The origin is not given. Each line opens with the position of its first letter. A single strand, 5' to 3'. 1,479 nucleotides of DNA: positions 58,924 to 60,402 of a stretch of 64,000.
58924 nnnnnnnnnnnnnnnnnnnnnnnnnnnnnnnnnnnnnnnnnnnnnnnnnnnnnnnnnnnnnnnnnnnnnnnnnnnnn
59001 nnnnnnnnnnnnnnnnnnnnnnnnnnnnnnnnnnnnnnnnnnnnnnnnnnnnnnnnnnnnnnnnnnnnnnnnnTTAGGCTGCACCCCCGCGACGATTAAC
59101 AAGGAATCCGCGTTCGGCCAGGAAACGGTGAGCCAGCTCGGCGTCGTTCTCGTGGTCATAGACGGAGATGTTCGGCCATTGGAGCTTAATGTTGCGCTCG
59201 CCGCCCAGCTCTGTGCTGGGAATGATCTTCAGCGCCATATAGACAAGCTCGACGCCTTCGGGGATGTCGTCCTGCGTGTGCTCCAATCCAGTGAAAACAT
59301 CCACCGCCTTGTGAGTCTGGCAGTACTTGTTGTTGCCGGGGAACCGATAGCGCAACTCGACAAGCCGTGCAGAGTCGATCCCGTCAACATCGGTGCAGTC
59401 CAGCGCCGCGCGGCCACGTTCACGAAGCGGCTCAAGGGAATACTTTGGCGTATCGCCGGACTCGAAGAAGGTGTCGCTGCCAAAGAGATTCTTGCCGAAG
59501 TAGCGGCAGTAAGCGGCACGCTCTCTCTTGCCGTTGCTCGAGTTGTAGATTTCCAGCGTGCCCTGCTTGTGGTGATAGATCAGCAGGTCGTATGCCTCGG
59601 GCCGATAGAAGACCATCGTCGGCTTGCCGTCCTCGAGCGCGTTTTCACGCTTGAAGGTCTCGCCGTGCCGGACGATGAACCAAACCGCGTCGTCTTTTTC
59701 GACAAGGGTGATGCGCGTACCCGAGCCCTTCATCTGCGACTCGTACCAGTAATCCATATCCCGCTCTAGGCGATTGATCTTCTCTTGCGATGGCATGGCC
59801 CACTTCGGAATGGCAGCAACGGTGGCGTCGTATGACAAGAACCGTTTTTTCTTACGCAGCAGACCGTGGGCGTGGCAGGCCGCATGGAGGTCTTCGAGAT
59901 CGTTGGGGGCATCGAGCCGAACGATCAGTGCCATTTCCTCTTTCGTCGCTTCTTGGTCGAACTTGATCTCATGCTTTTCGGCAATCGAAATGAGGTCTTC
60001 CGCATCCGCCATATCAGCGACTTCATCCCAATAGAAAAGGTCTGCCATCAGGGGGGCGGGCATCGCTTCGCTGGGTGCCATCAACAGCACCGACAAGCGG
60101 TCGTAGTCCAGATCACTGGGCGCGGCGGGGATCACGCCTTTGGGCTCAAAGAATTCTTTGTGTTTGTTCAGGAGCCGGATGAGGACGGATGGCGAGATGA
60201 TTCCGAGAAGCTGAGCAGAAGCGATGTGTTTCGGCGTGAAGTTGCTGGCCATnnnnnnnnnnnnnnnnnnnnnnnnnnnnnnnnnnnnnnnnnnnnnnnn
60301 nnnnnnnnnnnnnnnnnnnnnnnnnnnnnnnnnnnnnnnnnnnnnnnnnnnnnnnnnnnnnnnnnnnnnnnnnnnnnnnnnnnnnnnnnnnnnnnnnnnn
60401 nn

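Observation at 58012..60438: Translationally coupled pair of unknown genes (392 aa + 330 aa) behind the serine-recombinase module, insulated by a strong terminator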

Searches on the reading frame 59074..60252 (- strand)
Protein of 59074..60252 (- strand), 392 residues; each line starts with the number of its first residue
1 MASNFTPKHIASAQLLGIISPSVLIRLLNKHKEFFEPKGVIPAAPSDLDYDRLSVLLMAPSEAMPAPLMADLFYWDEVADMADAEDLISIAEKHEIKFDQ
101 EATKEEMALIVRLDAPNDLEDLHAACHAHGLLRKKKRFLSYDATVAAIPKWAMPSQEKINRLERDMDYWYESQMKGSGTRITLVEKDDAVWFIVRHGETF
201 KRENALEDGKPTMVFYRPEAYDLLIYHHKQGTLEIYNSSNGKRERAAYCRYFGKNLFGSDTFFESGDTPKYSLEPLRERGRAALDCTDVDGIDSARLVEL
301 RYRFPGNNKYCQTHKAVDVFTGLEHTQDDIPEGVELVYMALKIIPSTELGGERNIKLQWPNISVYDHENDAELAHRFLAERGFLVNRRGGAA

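Call 3: search_protein_families(library=pfam, proteins=[window:59074-60252:-], max_evalue=1)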
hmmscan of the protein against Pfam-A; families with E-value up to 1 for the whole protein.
window:59074-60252:- (392 aa): 0 families

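Call 4: search_protein_families(library=padloc, proteins=[window:59074-60252:-], max_evalue=1)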
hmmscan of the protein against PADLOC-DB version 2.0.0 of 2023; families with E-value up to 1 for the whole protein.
window:59074-60252:- (392 aa): 0 families

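Call 5: search_protein_families(library=phrogs, proteins=[window:59074-60252:-], max_evalue=1)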
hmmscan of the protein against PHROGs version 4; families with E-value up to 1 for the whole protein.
window:59074-60252:- (392 aa): 1 family
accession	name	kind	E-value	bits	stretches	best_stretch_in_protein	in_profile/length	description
phrog_31785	-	unknown function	0.077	13.9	1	201-231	8-38/62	-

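Call 6: search_protein_families(library=ncbifam, proteins=[window:59074-60252:-], max_evalue=1)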
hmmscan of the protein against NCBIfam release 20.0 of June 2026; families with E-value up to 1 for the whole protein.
window:59074-60252:- (392 aa): 0 families

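Call 10: find_homologous_proteins(query=window:59074-60252:-)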
Query window:59074-60252:- (392 aa): 61 proteins with E <= 0.001 among 7773 candidates.
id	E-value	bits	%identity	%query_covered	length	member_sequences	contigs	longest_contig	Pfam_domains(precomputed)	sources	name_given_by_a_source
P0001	7.2e-267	903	100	100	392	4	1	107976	-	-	-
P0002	2.5e-234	796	88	99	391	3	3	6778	-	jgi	jgi:hypothetical protein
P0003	1.8e-179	615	68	99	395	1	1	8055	-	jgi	-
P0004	7.5e-179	613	68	99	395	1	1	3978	-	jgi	-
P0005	1.9e-177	608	67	99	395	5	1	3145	-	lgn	-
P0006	2.0e-176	605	67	99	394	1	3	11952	-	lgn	-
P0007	3.2e-176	604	67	99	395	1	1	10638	-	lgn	-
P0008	5.5e-175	600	66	99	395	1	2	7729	-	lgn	-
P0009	4.3e-171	588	64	99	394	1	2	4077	-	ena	-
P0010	1.1e-170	586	65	99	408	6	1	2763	-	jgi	-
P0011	1.4e-169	582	64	99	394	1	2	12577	-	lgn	-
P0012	7.9e-169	580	64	100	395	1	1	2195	-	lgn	-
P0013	5.8e-168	577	63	99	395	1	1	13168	-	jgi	jgi:hypothetical protein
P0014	4.7e-167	574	64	99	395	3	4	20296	-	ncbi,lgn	-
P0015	4.0e-166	571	63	100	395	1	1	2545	-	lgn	-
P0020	1.0e-157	543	61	99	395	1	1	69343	-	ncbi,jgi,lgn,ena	ncbi:MAG: hypothetical protein WC058_02745 [Phycisphaeraceae bacterium]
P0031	3.3e-153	529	59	100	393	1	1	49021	-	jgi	-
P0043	2.2e-146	506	57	99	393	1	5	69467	-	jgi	-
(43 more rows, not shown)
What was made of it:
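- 59074..60252 (-): Gene A, 392 aa: member of a large uncharacterised family with a predicted RdgC/CENP-N-like fold. 61 close homologues (call 10).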

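Call 17: find_encoding_contigs(protein=P0020, flank=10000, max_places=3)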
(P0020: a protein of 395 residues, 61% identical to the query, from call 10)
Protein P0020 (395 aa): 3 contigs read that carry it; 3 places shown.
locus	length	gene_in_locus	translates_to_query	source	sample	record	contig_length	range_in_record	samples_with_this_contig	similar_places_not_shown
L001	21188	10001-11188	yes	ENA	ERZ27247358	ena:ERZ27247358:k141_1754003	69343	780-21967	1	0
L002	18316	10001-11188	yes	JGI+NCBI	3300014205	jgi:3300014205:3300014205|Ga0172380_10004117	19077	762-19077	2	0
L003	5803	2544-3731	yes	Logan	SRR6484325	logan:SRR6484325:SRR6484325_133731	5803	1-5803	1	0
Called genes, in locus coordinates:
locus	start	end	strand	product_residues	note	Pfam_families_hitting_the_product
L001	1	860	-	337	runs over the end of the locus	-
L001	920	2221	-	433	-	PF00089:Trypsin (weak), PF13365:Trypsin_2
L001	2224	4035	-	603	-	-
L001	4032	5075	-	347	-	PF19975:DO-GTPase1, PF19993:DO-GTPase2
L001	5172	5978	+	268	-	-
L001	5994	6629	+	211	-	-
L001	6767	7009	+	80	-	-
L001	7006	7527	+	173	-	PF11149:DUF2924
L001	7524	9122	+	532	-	PF00239:Resolvase, PF07508:Recombinase, PF13408:Zn_ribbon_recom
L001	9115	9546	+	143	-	-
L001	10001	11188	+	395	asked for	-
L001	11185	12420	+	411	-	-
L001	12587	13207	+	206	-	PF04542:Sigma70_r2 (weak)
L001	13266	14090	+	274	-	PF12684:DUF3799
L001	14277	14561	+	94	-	-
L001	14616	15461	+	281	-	PF13479:AAA_24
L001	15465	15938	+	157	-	PF05037:DUF669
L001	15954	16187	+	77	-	-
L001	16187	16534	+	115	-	-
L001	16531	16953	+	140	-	PF05866:RusA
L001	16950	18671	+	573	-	PF00270:DEAD, PF04851:ResIII, PF00271:Helicase_C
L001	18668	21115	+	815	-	PF09250:Prim-Pol, PF13148:DUF3987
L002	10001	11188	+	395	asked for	-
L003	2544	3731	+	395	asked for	-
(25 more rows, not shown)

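Call 18: find_encoding_contigs(protein=P0043, flank=10000, max_places=3)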
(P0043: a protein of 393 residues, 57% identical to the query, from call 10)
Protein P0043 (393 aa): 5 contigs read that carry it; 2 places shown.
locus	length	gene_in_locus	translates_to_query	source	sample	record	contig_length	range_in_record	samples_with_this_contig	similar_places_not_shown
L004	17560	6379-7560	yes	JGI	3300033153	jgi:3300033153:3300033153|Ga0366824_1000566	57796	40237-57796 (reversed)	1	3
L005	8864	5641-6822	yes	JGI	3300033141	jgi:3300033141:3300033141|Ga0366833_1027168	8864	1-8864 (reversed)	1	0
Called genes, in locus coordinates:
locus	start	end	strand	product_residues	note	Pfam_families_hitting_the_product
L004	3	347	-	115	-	?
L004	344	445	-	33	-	-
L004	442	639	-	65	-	PF12728:HTH_17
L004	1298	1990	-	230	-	-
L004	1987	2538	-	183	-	PF08937:ThsB_TIR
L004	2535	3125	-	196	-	PF13676:TIR_2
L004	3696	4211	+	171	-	PF11149:DUF2924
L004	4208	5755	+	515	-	PF00239:Resolvase, PF07508:Recombinase, PF13408:Zn_ribbon_recom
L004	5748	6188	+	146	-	-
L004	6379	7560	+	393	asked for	-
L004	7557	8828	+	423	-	-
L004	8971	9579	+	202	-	PF04542:Sigma70_r2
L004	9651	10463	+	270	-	PF12684:DUF3799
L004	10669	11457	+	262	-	PF13479:AAA_24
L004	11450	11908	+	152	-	PF05037:DUF669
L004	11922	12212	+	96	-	-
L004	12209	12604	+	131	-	PF05866:RusA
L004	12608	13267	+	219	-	PF14359:DUF4406, PF19905:DUF6378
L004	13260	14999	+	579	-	PF04851:ResIII, PF00270:DEAD, PF00271:Helicase_C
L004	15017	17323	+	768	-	PF09250:Prim-Pol, PF13148:DUF3987 (weak)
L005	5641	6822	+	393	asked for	-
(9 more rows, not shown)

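Call 19: find_encoding_contigs(protein=P0031, flank=10000, max_places=3)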
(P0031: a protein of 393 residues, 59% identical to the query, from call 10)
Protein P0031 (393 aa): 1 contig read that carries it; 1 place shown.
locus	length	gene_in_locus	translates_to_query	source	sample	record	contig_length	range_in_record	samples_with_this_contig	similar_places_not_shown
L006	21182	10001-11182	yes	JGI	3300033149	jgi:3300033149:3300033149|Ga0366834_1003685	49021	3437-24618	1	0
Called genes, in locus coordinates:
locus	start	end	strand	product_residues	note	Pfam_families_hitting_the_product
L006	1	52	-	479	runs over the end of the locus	PF00884:Sulfatase, PF16347:SGSH_C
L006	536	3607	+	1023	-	PF25778:DUF7948, PF06739:SBBP (weak), PF00404:Dockerin_1 (weak)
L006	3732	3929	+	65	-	-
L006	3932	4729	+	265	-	-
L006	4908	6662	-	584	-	PF00589:Phage_integrase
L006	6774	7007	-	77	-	PF12728:HTH_17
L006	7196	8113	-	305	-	PF06114:Peptidase_M78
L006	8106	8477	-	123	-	-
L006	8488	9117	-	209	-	PF04542:Sigma70_r2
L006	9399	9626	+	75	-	PF09954:DUF2188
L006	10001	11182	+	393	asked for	-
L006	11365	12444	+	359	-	-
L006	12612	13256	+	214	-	-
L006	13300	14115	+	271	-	PF12684:DUF3799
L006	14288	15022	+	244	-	PF13479:AAA_24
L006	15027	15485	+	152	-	PF05037:DUF669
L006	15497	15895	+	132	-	PF05866:RusA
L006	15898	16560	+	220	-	PF14359:DUF4406, PF19905:DUF6378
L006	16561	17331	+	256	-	PF00149:Metallophos, PF12850:Metallophos_2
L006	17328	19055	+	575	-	PF00270:DEAD, PF04851:ResIII, PF00271:Helicase_C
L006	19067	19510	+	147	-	PF13671:AAA_33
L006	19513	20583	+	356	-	PF05869:Dam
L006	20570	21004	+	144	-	-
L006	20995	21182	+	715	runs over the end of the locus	PF09250:Prim-Pol (faint), PF13481:AAA_25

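Call 21: predict_structure(alignment_id=A1)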
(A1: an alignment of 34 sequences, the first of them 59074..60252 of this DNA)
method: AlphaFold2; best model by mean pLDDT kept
length: 392 residues; sequences in the alignment: 34
mean_pLDDT: 87.0   pTM: 0.81
mean pLDDT of the five models: 87.0, 85.8, 84.3, 83.3, 82.1
residues with pLDDT >= 90: 205; 70-90: 155; 50-70: 28; < 50: 4
segments of 3 or more residues with pLDDT < 50: 389-392
pLDDT, mean of each block of 10 residues (from residue 1): 69 88 95 92 90 86 82 91 93 93 94 95 88 81 89 93 95 86 89 86 63 69 91 89 94 96 89 91 89 93 89 93 86 92 80 88 80 85 73 34
secondary structure, 60 per line:
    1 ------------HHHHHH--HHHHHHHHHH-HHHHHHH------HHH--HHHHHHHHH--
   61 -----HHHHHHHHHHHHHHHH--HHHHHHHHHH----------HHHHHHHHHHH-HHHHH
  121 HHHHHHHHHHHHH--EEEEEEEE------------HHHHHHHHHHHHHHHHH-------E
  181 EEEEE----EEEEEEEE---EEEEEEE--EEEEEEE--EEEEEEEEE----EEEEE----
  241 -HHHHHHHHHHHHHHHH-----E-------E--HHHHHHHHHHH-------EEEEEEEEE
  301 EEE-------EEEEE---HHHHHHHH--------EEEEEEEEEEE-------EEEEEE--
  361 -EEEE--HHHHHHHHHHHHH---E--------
elements in order: H13-18 H21-30 H32-38 H50-58 H66-81 H84-93 H104-114 H116-133 E136-143 H156-172 E180-185 E190-197 E201-207 E210-216 E219-227 E232-236 H242-257 H274-284 E292-303 E311-315 H319-326 E335-345 E353-358 E362-365 H368-380
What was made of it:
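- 59074..60252 (-): AlphaFold2 model: pLDDT 87, pTM 0.81 (call 21).
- Closest known: RdgC. Different: A has an extra helical N-terminal region of about 130 residues (call 21).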

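Call 25: fold_search(model_id=the predicted structure, library=pdb)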
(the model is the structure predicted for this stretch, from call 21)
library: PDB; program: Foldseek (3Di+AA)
matches with E <= 10: 848; with E <= 0.001: 6
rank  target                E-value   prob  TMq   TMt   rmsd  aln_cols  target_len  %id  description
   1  7pkn_N                6.7e-05  1.00  0.33  0.39  15.6       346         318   12  Structure of the human CCAN deltaCT complex (released 2022-04-27)
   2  2owl_B                8.7e-05  1.00  0.34  0.42   8.8       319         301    9  Crystal structure of E. coli RdgC (released 2007-03-20)
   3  7r5v_N                1.4e-04  1.00  0.31  0.39  14.4       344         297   11  Structure of the human CCAN CENP-A alpha-satellite complex (released 2022-04-27)
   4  7qoo_N                1.4e-04  1.00  0.35  0.41  12.0       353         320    9  Structure of the human inner kinetochore CCAN complex (released 2022-06-08)
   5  2owl_A                3.2e-04  1.00  0.32  0.39  10.7       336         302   10  Crystal structure of E. coli RdgC (released 2007-03-20)
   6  6eqt_A                7.4e-04  1.00  0.24  0.41  10.8       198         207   12  CRYSTAL STRUCTURE OF THE HUMAN KINETOCHORE PROTEIN CENP-N (released 2018-01-17)
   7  8ovw_N                1.0e-03  1.00  0.28  0.28  10.8       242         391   12  Cryo-EM structure of CBF1-CCAN bound topologically to centromeric DNA (released 2023-08-09)
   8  7xhn_N                2.3e-03  1.00  0.31  0.38   7.1       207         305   11  Structure of human inner kinetochore CCAN-DNA complex (released 2023-01-25)
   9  6qld_N                2.4e-03  1.00  0.26  0.28  11.4       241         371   10  Structure of inner kinetochore CCAN-Cenp-A complex (released 2019-10-02)
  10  7xho_N                4.3e-03  1.00  0.29  0.36   7.2       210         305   11  Structure of human inner kinetochore CCAN complex (released 2022-12-14)
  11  8ow1_NN               6.9e-03  0.96  0.24  0.24  11.6       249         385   12  Cryo-EM structure of the yeast Inner kinetochore bound to a CENP-A nucleosome. (released 2023-08-09)
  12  8ow1_N                2.3e-02  0.97  0.25  0.25  10.4       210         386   10  Cryo-EM structure of the yeast Inner kinetochore bound to a CENP-A nucleosome. (released 2023-08-09)
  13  6y2s_B                2.3e-02  0.35  0.12  0.13  17.6       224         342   12  Escherichia coli R318A RnlA endoribonuclease (single alanine mutant of RnlA) (released 2021-03-31)
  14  6y2r_B                6.5e-02  0.33  0.13  0.14  15.9       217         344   12  Escherichia coli R255A RnlA endoribonuclease (single alanine mutant of RnlA) (released 2021-05-12)
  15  3ub1_B                6.5e-02  0.09  0.09  0.12  18.1       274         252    5  Ntf2 like protein involved in plasmid conjugation (released 2012-02-08)
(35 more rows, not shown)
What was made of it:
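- Weak structural echoes of the N-terminal domains of the RnlA toxin (call 25, probability 0.25-0.35).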

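Call 27: search_solved_structures(query=A1, max_evalue=10, show_alignments=2)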
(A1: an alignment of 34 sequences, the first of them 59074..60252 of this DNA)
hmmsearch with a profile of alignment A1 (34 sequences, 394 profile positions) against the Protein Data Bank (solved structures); distinct sequences matched with E-value up to 10: 1.
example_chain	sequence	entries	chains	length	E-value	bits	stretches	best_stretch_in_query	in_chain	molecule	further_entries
7eqx_A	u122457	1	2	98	0.02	17.1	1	159-202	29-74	Carboxypeptidase B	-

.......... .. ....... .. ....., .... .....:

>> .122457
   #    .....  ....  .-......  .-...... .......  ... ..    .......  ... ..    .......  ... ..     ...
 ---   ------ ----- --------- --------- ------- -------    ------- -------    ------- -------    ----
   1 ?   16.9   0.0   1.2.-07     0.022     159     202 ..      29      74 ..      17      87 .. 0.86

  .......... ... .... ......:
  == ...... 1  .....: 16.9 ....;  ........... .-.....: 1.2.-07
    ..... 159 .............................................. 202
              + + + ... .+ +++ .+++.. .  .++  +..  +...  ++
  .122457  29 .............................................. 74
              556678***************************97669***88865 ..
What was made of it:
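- On RdgC family (Pfam PF04381): A profile search of PDB sequences did not find RdgC even at E<=10 (call 27).
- Tried and rejected: A sequence-profile search of PDB chains gave only a chance hit (call 27).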

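Call 33: search_protein_families(library=pfam, proteins=[L001:11185-12420:+, L004:7557-8828:+, L006:11365-12444:+, L006:12612-13256:+], max_evalue=0.1)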
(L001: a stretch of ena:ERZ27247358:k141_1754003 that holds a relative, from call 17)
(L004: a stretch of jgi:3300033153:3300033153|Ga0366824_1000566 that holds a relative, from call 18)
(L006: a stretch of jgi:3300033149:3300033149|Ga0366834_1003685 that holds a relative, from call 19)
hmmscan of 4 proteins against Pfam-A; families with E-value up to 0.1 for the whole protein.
L001:11185-12420:+ (411 aa): 1 family
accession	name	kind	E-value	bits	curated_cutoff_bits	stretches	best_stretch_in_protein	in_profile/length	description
PF12008.13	EcoR124_C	-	0.058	13.4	23.1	1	296-338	66-110/260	Type I restriction and modification enzyme - subunit R C terminal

L004:7557-8828:+ (423 aa): 3 families
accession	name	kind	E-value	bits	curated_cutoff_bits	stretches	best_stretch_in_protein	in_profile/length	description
PF11657.13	Activator-TraM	-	0.0026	18.1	24.4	1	270-376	9-112/142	Transcriptional activator TraM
PF06476.17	DUF1090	-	0.0032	17.9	24.4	1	295-341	8-54/110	Protein of unknown function (DUF1090)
PF24430.1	DUF7553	-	0.06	14.3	27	0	297-367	16-80/85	Family of unknown function (DUF7553)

L006:11365-12444:+ (359 aa): 1 family
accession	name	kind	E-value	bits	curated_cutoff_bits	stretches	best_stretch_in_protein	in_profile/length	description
PF06476.17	DUF1090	-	0.099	13.1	24.4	0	247-302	12-67/110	Protein of unknown function (DUF1090)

L006:12612-13256:+ (214 aa): 4 families
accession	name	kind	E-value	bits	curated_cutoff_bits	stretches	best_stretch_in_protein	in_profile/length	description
PF04542.20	Sigma70_r2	-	0.0016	18.6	24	1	48-96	8-57/71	Sigma-70 region 2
PF07638.17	Sigma70_ECF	-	0.012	16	21.1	1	144-201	118-180/185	ECF sigma factor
PF13551.12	HTH_29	-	0.015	15.8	28.1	1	175-194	15-34/64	Winged helix-turn helix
PF12728.13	HTH_17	-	0.029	15.1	27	1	174-191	3-20/51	Helix-turn-helix domain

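Call 36: fold_search(model_id=the predicted structure, library=viral)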
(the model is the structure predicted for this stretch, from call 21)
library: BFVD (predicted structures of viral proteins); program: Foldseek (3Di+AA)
matches with E <= 10: 1165; with E <= 0.001: 7
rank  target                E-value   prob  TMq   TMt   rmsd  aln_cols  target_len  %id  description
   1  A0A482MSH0            6.3e-06  1.00  0.35  0.45   8.0       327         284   10  Exonuclease [Escherichia phage PTXU04]
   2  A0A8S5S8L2            4.5e-05  1.00  0.25  0.30  13.8       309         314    8  Uncharacterized protein [Siphoviridae sp. ctylc9]
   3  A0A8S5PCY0            6.2e-05  1.00  0.24  0.30  15.6       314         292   11  Uncharacterized protein [Myoviridae sp. ctgr818]
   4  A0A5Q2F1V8            8.0e-05  1.00  0.32  0.34  10.4       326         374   13  Recombination-associated protein RdgC [Serratia phage JS26]
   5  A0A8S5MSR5            2.8e-04  1.00  0.27  0.34  10.2       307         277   10  Uncharacterized protein [Siphoviridae sp. ctD6g5]
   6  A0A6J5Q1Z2            8.0e-04  0.99  0.26  0.30  11.5       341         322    9  Uncharacterized protein [uncultured Caudovirales phage]
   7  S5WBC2                8.0e-04  0.84  0.16  0.22  20.9       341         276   11  Uncharacterized protein [Pseudomonas phage PaBG]
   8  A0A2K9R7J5            2.8e-03  0.82  0.17  0.21  16.5       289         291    8  (no name in the UniProt tables at hand)
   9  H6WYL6                3.1e-03  0.99  0.29  0.31  13.1       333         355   11  Recombination-associated protein [Hafnia phage Enc34]
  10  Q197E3                4.7e-03  0.77  0.18  0.23  20.1       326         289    8  Uncharacterized protein 017R [Invertebrate iridescent virus 3]
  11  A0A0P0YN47            6.1e-03  0.44  0.16  0.10  18.0       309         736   11  (no name in the UniProt tables at hand)
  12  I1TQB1                1.1e-02  0.33  0.15  0.18  21.7       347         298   12  (no name in the UniProt tables at hand)
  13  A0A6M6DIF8            1.2e-02  0.47  0.17  0.14  21.5       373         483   11  (no name in the UniProt tables at hand)
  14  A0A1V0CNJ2            1.2e-02  0.21  0.15  0.07  23.3       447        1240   10  (no name in the UniProt tables at hand)
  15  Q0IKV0                1.3e-02  0.47  0.13  0.15  17.7       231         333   11  ORF169 [Leucania separata nucleopolyhedrovirus]
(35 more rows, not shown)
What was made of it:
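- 59074..60252 (-): Foldseek: CENP-N 6.7e-5, E. coli RdgC 8.7e-5, phage RdgC-like proteins 6e-6 to 3e-3 (calls 25, 36).
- On RdgC family (Pfam PF04381): Foldseek gives E. coli RdgC 2owl at E 8.7e-5, probability 1.0, aligned over about 320 columns, but with TM 0.34/0.42 and rmsd 8.8 A. Phage RdgC-like models score E 6e-6 to 3e-3 (calls 25, 36).
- Closest known: RdgC. Same: They are the best structural matches to the A model, covering almost the whole RdgC chain (calls 25, 36).
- A has an RdgC-like, DNA-encircling fold (calls 25, 36). Fold similarity to RdgC and to phage proteins annotated as RdgC or recombination-associated (calls 25, 36).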

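Call 39: search_protein_representatives(alignment_id=A1)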
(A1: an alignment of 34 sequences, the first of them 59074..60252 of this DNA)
Query: 34 sequences, 394 profile positions. Proteins with E-value up to 0.001 (for the whole library): 1617; up to 1e-10: 1017; up to 1e-30: 482. The best 150 are listed.
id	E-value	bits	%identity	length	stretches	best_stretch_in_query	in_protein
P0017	5.9e-209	710.3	-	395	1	1-392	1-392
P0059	3.8e-108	378.4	-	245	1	1-234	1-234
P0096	2.9e-105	368.9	-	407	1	1-390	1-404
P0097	2.2e-98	346.2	-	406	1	1-391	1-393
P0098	1.8e-93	330.1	-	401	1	1-387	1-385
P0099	1.0e-91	324.3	-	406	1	3-391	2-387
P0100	4.8e-91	322.1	-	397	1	4-391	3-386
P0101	1.4e-88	313.9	-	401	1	2-391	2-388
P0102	1.2e-87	310.9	-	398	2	144-374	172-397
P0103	1.4e-86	307.4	-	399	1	4-391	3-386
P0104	2.5e-86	306.6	-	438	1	4-390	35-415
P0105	6.1e-86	305.3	-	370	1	1-318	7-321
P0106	6.6e-85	301.8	-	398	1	8-390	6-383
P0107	1.9e-83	297.0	-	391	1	1-385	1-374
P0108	3.9e-83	296.0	-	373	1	1-384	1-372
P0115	3.1e-79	283.2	-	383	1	2-389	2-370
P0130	3.8e-76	273.0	-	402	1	2-392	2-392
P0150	4.0e-73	263.1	-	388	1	4-390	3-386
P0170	2.4e-70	253.9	-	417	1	1-389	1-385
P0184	9.9e-69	248.6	-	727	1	3-385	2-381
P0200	4.1e-67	243.3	-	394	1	2-386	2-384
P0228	1.3e-63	231.8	-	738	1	4-388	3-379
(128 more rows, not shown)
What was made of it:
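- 59074..60252 (-): 1,617 clusters at 50% identity (call 39).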
